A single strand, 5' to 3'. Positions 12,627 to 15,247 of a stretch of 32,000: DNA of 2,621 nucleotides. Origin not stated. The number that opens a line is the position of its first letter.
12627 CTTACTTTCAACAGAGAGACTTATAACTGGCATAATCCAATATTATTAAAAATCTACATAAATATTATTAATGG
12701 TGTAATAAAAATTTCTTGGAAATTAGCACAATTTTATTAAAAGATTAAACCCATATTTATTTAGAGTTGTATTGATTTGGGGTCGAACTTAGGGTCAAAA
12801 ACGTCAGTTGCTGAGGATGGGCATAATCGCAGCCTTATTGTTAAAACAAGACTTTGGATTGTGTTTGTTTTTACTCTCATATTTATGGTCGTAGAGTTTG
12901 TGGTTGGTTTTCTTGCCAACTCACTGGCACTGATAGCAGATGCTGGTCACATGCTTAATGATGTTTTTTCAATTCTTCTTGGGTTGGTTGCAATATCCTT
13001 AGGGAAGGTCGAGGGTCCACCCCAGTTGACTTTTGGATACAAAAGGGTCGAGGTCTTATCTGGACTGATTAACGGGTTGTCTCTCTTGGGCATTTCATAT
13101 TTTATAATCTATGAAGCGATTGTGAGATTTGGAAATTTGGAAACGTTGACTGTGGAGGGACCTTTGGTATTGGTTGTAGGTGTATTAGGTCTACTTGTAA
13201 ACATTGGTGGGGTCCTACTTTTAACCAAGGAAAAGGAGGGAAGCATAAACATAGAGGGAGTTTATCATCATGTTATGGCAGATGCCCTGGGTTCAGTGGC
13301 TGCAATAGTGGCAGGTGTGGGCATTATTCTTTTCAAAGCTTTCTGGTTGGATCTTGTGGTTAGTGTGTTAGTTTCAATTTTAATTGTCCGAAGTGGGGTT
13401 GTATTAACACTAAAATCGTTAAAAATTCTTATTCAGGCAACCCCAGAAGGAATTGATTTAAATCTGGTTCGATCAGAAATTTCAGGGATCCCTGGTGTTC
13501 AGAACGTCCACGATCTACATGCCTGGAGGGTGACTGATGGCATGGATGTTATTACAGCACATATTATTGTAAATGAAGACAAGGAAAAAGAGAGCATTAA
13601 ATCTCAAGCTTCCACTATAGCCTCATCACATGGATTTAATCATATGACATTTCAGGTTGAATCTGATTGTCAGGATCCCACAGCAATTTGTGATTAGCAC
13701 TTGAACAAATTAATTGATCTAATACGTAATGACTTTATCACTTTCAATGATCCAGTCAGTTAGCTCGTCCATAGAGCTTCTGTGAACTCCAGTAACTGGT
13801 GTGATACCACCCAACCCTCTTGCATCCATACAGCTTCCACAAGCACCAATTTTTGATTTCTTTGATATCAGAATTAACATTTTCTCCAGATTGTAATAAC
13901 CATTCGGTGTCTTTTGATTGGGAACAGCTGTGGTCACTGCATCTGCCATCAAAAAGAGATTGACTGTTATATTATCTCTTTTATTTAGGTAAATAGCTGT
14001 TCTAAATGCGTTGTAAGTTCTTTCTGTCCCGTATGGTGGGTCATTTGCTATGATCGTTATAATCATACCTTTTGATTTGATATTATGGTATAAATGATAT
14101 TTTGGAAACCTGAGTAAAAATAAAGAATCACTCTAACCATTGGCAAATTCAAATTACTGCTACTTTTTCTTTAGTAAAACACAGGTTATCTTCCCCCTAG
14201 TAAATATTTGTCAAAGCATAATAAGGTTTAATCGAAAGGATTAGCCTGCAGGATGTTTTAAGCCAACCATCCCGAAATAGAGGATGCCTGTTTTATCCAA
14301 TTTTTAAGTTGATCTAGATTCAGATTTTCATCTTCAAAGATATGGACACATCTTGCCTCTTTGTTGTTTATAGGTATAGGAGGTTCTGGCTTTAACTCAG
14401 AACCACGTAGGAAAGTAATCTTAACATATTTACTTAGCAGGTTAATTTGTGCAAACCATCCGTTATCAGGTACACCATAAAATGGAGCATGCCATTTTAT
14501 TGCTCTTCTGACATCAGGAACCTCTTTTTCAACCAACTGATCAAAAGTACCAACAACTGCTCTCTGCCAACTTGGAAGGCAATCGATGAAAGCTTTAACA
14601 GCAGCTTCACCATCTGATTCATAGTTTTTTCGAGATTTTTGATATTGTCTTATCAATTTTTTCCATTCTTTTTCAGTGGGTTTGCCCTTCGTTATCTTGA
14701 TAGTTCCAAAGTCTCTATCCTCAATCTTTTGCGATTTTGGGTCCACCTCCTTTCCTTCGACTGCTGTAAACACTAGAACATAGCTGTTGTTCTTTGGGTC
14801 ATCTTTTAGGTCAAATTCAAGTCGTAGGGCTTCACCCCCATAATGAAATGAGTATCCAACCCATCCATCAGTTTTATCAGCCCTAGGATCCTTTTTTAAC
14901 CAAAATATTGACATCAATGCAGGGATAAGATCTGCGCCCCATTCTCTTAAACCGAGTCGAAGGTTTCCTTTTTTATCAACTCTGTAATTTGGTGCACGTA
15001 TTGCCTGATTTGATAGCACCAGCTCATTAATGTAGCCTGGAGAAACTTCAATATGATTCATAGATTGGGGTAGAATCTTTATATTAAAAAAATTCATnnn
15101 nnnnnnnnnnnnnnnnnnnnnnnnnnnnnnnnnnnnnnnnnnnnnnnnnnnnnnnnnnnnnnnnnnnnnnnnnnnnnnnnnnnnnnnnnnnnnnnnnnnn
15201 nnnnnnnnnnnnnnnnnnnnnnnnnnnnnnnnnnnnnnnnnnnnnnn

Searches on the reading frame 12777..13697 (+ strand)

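Call 3: search_protein_families(library=pfam, proteins=[window:12777-13697:+])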
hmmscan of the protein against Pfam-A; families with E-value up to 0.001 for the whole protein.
window:12777-13697:+ (306 aa): 2 families
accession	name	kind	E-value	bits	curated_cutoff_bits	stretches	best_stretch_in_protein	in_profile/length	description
PF01545.26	Cation_efflux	-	9.1e-39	133.7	26.6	1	26-219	1-198/198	Cation efflux family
PF16916.11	ZT_dimer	-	7.6e-09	35.9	26.7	1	223-296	1-77/78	Dimerisation domain of Zinc Transporter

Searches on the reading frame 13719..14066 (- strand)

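Call 3: search_protein_families(library=pfam, proteins=[window:13719-14066:-])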
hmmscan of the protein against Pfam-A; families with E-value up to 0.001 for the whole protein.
window:13719-14066:- (115 aa): 1 family
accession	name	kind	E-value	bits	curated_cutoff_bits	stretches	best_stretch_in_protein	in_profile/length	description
PF02635.20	DsrE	-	5.5e-20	72.1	22.7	1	1-115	1-116/116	DsrE/DsrF-like family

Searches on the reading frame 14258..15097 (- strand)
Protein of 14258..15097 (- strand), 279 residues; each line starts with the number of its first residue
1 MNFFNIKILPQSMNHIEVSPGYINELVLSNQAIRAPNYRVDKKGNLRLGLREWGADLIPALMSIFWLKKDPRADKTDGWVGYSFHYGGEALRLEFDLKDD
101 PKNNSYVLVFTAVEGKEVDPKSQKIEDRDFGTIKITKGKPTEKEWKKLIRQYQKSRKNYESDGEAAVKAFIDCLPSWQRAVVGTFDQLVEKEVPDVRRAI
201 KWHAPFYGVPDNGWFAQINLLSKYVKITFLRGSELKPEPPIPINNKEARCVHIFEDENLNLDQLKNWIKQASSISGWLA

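Call 3: search_protein_families(library=pfam, proteins=[window:14258-15097:-])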
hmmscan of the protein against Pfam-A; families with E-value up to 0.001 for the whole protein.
window:14258-15097:- (279 aa): 1 family
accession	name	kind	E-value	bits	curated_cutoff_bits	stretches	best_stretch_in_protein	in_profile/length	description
PF08818.16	DUF1801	-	9.6e-16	58.4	27.2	1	179-271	2-84/85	Domain of unknown function (DU1801)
